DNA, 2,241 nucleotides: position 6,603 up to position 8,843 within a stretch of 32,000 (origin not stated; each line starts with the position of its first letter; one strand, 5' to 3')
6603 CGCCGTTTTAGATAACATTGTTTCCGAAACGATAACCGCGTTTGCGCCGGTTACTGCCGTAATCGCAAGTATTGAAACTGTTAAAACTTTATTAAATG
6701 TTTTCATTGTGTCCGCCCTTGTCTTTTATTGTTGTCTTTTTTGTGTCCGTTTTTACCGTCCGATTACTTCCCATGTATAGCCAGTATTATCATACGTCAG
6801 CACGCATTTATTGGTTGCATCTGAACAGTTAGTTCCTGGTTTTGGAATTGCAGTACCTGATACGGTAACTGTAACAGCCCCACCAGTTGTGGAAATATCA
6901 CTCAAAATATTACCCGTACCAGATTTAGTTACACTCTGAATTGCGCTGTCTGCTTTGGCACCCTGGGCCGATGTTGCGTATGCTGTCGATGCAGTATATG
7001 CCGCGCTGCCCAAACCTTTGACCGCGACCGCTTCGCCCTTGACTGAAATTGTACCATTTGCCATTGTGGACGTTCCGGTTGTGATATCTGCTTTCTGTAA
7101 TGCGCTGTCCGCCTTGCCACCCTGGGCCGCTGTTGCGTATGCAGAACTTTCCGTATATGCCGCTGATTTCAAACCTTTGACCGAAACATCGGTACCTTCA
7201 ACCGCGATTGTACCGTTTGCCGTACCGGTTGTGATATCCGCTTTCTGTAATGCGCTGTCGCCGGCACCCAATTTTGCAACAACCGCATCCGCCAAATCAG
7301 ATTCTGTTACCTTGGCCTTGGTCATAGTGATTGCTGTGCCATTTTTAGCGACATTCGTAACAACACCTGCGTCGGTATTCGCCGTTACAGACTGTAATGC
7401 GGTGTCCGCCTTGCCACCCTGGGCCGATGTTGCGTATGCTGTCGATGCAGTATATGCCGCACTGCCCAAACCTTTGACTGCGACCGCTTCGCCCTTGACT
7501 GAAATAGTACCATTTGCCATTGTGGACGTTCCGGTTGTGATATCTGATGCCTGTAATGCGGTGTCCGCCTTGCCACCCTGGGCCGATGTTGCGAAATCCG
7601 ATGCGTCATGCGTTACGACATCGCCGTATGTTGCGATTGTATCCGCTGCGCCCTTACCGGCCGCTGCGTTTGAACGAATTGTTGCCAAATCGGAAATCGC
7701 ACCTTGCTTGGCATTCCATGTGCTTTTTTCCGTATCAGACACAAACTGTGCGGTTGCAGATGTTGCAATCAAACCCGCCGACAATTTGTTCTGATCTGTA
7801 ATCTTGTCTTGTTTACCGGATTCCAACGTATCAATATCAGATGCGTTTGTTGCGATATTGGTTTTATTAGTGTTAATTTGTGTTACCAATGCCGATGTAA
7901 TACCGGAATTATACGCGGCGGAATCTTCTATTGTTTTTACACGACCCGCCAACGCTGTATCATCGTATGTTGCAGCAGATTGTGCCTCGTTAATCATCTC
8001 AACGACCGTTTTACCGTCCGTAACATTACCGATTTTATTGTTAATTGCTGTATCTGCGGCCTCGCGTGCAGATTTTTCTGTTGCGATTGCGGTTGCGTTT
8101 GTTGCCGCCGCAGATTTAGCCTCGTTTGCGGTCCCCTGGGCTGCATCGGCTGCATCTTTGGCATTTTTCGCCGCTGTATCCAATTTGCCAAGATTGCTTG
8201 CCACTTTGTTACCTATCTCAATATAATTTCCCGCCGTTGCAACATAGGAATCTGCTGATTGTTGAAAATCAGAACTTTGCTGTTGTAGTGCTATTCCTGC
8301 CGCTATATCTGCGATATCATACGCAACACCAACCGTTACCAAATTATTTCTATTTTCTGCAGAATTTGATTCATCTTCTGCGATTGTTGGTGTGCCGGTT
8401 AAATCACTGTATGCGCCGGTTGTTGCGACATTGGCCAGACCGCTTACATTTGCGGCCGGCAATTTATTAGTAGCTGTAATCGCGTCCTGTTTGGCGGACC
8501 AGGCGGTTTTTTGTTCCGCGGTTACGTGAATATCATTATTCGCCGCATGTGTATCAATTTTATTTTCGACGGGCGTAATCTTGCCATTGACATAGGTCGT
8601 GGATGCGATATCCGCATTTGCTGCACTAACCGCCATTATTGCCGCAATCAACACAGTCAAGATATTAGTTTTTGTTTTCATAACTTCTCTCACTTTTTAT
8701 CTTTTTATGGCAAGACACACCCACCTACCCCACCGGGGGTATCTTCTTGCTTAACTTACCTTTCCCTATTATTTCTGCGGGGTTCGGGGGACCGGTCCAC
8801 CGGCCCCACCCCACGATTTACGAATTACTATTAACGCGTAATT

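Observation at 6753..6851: Conserved foldon-like C-terminal cap shared by the fibre paralogs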

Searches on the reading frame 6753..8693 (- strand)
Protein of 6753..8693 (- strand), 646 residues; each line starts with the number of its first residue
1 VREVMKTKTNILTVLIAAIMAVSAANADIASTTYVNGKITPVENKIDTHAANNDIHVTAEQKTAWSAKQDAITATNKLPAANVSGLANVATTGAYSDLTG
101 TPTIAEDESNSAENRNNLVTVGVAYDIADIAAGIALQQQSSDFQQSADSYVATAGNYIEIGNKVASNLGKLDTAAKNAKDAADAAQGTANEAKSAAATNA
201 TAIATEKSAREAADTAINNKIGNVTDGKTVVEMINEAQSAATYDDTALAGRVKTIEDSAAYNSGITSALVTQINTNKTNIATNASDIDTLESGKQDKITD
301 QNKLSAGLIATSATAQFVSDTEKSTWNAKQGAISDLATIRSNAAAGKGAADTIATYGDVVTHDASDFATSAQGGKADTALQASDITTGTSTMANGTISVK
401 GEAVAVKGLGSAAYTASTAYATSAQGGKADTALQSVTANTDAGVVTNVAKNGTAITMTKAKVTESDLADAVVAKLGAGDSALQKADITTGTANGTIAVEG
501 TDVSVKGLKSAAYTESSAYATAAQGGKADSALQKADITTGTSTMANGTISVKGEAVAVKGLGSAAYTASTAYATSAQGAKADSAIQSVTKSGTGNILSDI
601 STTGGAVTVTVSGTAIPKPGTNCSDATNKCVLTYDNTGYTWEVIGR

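Call 3: search_protein_families(library=pfam, proteins=[window:6753-8693:-], max_evalue=1)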
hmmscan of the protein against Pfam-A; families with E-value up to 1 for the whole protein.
window:6753-8693:- (646 aa): 0 families

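Call 6: search_protein_families(library=ncbifam, proteins=[window:6753-8693:-], max_evalue=1)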
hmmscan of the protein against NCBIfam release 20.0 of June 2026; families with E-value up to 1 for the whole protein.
window:6753-8693:- (646 aa): 1 family
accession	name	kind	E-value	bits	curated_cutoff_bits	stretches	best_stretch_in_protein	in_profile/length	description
NF002561.0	PRK02155.1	equivalog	0.31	10.3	371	0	387-434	155-205/297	NAD kinase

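Call 7: search_protein_families(library=phrogs, proteins=[window:6753-8693:-], max_evalue=0.1)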
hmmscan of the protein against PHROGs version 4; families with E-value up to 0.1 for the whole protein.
window:6753-8693:- (646 aa): 0 families

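Call 8: find_homologous_proteins(query=window:6753-8693:-, max_evalue=0.001)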
Query window:6753-8693:- (646 aa): 1822 proteins with E <= 0.001 among 8000 candidates; the best 120 are listed.
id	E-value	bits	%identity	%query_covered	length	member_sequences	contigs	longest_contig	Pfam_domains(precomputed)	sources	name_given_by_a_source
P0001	0.0e+0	1263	100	99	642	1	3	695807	-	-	-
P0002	7.8e-173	595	83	44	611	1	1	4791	-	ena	-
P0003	5.4e-121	423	44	25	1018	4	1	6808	PF19548.5,PF12789.13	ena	-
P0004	1.5e-104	369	71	12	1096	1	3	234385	PF12789.13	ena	-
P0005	9.3e-90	320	75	30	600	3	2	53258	PF27308.1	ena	-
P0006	3.0e-87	312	55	15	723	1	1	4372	PF12789.13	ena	-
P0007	1.8e-85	306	74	30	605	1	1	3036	PF27308.1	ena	-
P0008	2.8e-55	207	49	39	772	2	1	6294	-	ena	-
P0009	2.9e-55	207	76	17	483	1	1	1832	-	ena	-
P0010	1.5e-52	198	45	34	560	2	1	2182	-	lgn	-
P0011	3.7e-52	196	54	13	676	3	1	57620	-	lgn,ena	-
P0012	8.3e-51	192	41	34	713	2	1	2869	-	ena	-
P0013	4.1e-49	186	50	24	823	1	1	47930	PF22337.2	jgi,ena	-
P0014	2.9e-48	183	48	32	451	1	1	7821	-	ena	-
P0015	4.4e-48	183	68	17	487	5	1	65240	-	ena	-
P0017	3.8e-46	176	37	63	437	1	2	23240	PF27308.1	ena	-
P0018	4.3e-46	176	44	44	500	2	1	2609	PF13363.12,PF22692.2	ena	-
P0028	1.7e-40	158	37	69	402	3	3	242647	-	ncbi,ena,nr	ncbi:MAG: hypothetical protein IKB05_03310 [Alphaproteobacteria bacterium]|nr:hypothetical protein [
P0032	2.3e-39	154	38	20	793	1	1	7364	PF18454.8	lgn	-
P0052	9.0e-35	139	50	33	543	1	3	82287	PF24243.2,PF12789.13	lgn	-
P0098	7.3e-31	126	70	13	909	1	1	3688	-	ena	-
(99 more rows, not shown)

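Call 10: search_protein_families(library=pfam, proteins=[P0005, P0017, P0052, P0013, P0003, P0018, P0032, P0028, P0098], max_evalue=0.01)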
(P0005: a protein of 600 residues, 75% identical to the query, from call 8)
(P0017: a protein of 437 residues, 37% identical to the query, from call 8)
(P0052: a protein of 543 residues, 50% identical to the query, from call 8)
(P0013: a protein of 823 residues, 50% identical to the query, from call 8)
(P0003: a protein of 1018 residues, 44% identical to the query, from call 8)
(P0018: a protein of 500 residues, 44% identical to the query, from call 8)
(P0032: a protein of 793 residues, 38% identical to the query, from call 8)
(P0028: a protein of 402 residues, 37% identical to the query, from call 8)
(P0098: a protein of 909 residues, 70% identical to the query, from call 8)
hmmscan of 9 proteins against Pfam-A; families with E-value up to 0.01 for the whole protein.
P0005 (600 aa): 0 families

P0017 (437 aa): 1 family
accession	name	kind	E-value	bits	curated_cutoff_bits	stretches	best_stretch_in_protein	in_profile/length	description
PF15585.11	Imm7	-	0.0037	18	25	0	309-357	22-70/130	Immunity protein 7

P0052 (543 aa): 3 families
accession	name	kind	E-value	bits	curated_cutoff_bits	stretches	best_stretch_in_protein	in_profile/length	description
PF12789.12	PTR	-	2.6e-12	47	27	1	173-223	2-52/60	Phage tail repeat like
PF24243.1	Phage_tail_C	-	2.2e-06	27.4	23.7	1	5-29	2-26/26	Phage tail tip domain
PF24255.1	DUF7456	-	0.0055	16.7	27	0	308-327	19-37/54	Family of unknown function (DUF7456)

P0013 (823 aa): 1 family
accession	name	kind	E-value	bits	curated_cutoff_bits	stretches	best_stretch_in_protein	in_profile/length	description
PF22337.1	Phage_fiber_rpt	-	2e-06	27.8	27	1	202-230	1-29/34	Phage tail fiber repeats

P0003 (1018 aa): 3 families
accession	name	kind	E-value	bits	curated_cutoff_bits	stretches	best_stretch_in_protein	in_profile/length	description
PF19548.4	CHRDL_1_2_C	-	1.1e-05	26.2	27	0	325-406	15-93/120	Chordin-like protein 1/2 C-terminal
PF12789.12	PTR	-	1.7e-05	25.2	27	1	435-457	3-25/60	Phage tail repeat like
PF16525.10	MHB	-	0.0038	17.8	27.4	0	477-504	5-32/77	Haemophore, haem-binding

P0018 (500 aa): 5 families
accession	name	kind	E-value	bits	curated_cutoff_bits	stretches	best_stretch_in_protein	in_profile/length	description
PF13363.11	BetaGal_dom3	-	3.6e-10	39.7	27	2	347-389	23-67/75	Beta-galactosidase, domain 3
PF22692.1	LlgE_F_G_D1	-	1.6e-06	28.6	27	0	325-384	15-61/64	Flagellar hook protein FlgE/F/G D1 domain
PF17893.6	Cas9_b_hairpin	-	6e-05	23.1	25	0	274-299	47-72/90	CRISPR-associated endonuclease Cas9 beta-hairpin domain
PF16537.11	T2SSB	-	0.0034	17.5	28.4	0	347-372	16-41/60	Type II secretion system protein B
PF22349.1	Fervidolysin_SD2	-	0.0079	16.8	26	0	374-407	63-96/113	Fervidolysin, second beta-sandwich domain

P0032 (793 aa): 2 families
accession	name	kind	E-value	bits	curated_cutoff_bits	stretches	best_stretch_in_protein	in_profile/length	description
PF18454.7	Mtd_N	-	1.8e-08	34.6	26.3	1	5-40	1-36/37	Major tropism determinant N-terminal domain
PF24423.1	OVT1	-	0.0092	16.8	30.9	0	217-264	19-66/100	Major antigen, helical domain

P0028 (402 aa): 2 families
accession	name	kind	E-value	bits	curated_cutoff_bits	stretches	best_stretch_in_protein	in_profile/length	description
PF16326.10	ABC_tran_CTD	-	0.0019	18.8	32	0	128-155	5-32/69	ABC transporter C-terminal domain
PF03146.21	NtA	-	0.0084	16.4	25.1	0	181-222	46-87/115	Agrin NtA domain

P0098 (909 aa): 0 families

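Call 20: find_encoding_contigs(protein=P0001, flank=3000, max_places=3)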
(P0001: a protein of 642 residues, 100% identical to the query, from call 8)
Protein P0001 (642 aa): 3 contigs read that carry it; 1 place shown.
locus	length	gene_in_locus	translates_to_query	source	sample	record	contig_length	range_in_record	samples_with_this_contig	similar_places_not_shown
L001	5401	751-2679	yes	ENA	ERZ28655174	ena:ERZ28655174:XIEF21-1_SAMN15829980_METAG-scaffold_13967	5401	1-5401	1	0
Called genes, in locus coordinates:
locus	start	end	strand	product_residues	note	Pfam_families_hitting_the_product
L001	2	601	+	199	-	?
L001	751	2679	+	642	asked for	-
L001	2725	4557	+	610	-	-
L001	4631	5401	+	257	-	?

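Call 21: find_encoding_contigs(protein=P0028, flank=10000, max_places=2)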
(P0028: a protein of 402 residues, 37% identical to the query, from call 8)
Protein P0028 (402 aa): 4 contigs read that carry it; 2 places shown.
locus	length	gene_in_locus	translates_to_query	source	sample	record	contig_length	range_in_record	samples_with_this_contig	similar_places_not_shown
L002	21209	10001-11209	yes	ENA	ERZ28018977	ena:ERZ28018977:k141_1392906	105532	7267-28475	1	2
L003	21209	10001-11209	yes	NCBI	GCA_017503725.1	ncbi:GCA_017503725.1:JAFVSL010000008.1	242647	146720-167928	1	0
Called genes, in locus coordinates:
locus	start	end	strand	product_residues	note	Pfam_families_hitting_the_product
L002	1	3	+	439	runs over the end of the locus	PF04052:TolB_N, PF23381:Beta-prop_IFT122_1st (faint), PF26550:Tricorn_2nd, PF00930:DPPIV_N (faint), PF26549:Tricorn_N, PF26549:Tricorn_N, PF07676:PD40, PF26550:Tricorn_2nd, +1 more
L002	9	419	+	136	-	PF00565:SNase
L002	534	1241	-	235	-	PF01553:Acyltransferase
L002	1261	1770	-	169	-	PF02698:DUF218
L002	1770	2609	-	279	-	-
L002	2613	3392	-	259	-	PF00005:ABC_tran, PF13304:AAA_21 (faint)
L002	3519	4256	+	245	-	PF13505:OMP_b-brl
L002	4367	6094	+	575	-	-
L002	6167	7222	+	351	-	-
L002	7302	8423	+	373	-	-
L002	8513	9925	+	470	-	-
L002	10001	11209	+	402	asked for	-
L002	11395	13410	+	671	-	PF11133:Phage_head_fibr (weak)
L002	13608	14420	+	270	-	PF11899:DUF3419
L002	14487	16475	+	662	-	-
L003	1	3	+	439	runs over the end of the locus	PF04052:TolB_N, PF23381:Beta-prop_IFT122_1st (faint), PF26550:Tricorn_2nd, PF00930:DPPIV_N (faint), PF26549:Tricorn_N, PF26549:Tricorn_N, PF07676:PD40, PF26550:Tricorn_2nd, +1 more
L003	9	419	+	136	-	PF00565:SNase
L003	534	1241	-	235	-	PF01553:Acyltransferase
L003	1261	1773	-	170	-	PF02698:DUF218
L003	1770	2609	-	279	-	-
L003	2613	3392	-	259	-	PF00005:ABC_tran, PF13304:AAA_21 (faint)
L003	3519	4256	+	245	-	PF13505:OMP_b-brl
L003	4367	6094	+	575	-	-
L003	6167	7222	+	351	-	-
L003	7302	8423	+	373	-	-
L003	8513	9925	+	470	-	-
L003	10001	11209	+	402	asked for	-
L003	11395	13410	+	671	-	PF11133:Phage_head_fibr (weak)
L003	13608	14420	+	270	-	PF11899:DUF3419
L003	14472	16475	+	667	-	-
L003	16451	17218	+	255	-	-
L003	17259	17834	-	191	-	PF09335:VTT_dom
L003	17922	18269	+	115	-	PF02033:RBFA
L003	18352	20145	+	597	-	PF00009:GTP_EFTU, PF03144:GTP_EFTU_D2, PF00679:EFG_C, PF06421:LepA_C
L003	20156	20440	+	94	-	-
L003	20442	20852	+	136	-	-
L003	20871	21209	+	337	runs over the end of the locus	PF13356:Arm-DNA-bind_3 (weak)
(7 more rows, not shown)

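Call 22: find_encoding_contigs(protein=P0005, flank=10000, max_places=2)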
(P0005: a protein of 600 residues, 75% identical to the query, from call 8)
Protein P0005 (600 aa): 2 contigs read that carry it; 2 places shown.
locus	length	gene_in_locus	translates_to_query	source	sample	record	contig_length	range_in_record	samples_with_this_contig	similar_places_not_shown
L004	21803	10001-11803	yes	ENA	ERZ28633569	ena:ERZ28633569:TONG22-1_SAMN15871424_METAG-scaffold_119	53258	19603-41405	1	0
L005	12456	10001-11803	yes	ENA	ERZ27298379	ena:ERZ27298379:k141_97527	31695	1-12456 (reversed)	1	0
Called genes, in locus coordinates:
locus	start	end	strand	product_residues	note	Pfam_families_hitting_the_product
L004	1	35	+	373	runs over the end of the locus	PF10908:Tlde1_dom (weak)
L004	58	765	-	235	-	PF01553:Acyltransferase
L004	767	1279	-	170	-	PF02698:DUF218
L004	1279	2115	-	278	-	-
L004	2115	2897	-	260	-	PF00005:ABC_tran, PF13304:AAA_21 (faint)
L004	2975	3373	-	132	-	PF00691:OmpA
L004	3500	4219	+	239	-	PF13505:OMP_b-brl (weak)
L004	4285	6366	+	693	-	-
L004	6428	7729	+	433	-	-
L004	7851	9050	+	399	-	-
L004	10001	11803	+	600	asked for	PF27308:XkdV_N (faint)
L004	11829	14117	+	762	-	-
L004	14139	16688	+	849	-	-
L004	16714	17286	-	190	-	PF09335:VTT_dom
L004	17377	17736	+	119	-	PF02033:RBFA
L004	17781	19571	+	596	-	PF00009:GTP_EFTU, PF03144:GTP_EFTU_D2, PF00679:EFG_C, PF06421:LepA_C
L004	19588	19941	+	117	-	-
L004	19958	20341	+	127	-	-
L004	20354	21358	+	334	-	PF13356:Arm-DNA-bind_3 (weak), PF22022:Phage_int_M (weak)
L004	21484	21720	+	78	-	PF14573:PP-binding_2 (weak), PF00550:PP-binding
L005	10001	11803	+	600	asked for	PF27308:XkdV_N (faint)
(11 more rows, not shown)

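Call 85: search_solved_structures(query=window:6753-8693:-, max_evalue=0.01)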
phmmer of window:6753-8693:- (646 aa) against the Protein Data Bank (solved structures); distinct sequences matched with E-value up to 0.01: 0.

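Call 87: find_encoding_contigs(protein=P0052, flank=8000, max_places=1)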
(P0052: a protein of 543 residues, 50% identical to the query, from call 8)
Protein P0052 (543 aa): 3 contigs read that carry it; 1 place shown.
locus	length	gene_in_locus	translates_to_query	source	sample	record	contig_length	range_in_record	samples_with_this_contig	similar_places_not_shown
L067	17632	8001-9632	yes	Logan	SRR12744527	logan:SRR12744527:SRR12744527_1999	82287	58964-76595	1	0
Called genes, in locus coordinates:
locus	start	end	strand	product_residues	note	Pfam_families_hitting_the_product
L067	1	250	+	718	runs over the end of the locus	-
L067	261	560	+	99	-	-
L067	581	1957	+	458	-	-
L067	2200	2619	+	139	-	-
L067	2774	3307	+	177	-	-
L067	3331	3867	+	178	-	-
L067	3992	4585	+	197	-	-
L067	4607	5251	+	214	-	-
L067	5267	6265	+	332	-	-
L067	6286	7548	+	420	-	-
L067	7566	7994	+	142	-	-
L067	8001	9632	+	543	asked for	PF24243:Phage_tail_C (weak), PF12789:PTR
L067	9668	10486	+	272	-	-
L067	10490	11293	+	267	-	-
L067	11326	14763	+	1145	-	PF12789:PTR (faint)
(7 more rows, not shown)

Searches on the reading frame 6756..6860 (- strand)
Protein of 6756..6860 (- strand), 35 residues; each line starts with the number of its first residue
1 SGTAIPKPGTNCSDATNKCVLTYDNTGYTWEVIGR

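Call 14: search_solved_structures(query=A1, max_evalue=10, show_alignments=5)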
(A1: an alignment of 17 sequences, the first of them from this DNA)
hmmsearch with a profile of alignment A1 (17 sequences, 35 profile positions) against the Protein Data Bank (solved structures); distinct sequences matched with E-value up to 10: 5.
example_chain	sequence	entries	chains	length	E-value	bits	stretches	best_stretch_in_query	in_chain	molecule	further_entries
4a6f_B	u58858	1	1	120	0.055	16.6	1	5-22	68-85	PHOSPHATIDYLINOSITOL 4,5-BISPHOSPHATE-BINDING PROTEIN SLM1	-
4a5k_A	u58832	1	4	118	0.055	16.6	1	5-22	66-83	PHOSPHATIDYLINOSITOL 4,5-BISPHOSPHATE-BINDING PROTEIN SLM 1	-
3nsu_A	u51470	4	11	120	0.058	16.5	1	5-22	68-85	Phosphatidylinositol 4,5-bisphosphate-binding protein SLM1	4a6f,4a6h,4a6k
2kpn_A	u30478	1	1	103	0.69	13.1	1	11-24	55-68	Bacillolysin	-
5b2g_B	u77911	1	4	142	5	10.3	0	14-25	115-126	Heat-labile enterotoxin B chain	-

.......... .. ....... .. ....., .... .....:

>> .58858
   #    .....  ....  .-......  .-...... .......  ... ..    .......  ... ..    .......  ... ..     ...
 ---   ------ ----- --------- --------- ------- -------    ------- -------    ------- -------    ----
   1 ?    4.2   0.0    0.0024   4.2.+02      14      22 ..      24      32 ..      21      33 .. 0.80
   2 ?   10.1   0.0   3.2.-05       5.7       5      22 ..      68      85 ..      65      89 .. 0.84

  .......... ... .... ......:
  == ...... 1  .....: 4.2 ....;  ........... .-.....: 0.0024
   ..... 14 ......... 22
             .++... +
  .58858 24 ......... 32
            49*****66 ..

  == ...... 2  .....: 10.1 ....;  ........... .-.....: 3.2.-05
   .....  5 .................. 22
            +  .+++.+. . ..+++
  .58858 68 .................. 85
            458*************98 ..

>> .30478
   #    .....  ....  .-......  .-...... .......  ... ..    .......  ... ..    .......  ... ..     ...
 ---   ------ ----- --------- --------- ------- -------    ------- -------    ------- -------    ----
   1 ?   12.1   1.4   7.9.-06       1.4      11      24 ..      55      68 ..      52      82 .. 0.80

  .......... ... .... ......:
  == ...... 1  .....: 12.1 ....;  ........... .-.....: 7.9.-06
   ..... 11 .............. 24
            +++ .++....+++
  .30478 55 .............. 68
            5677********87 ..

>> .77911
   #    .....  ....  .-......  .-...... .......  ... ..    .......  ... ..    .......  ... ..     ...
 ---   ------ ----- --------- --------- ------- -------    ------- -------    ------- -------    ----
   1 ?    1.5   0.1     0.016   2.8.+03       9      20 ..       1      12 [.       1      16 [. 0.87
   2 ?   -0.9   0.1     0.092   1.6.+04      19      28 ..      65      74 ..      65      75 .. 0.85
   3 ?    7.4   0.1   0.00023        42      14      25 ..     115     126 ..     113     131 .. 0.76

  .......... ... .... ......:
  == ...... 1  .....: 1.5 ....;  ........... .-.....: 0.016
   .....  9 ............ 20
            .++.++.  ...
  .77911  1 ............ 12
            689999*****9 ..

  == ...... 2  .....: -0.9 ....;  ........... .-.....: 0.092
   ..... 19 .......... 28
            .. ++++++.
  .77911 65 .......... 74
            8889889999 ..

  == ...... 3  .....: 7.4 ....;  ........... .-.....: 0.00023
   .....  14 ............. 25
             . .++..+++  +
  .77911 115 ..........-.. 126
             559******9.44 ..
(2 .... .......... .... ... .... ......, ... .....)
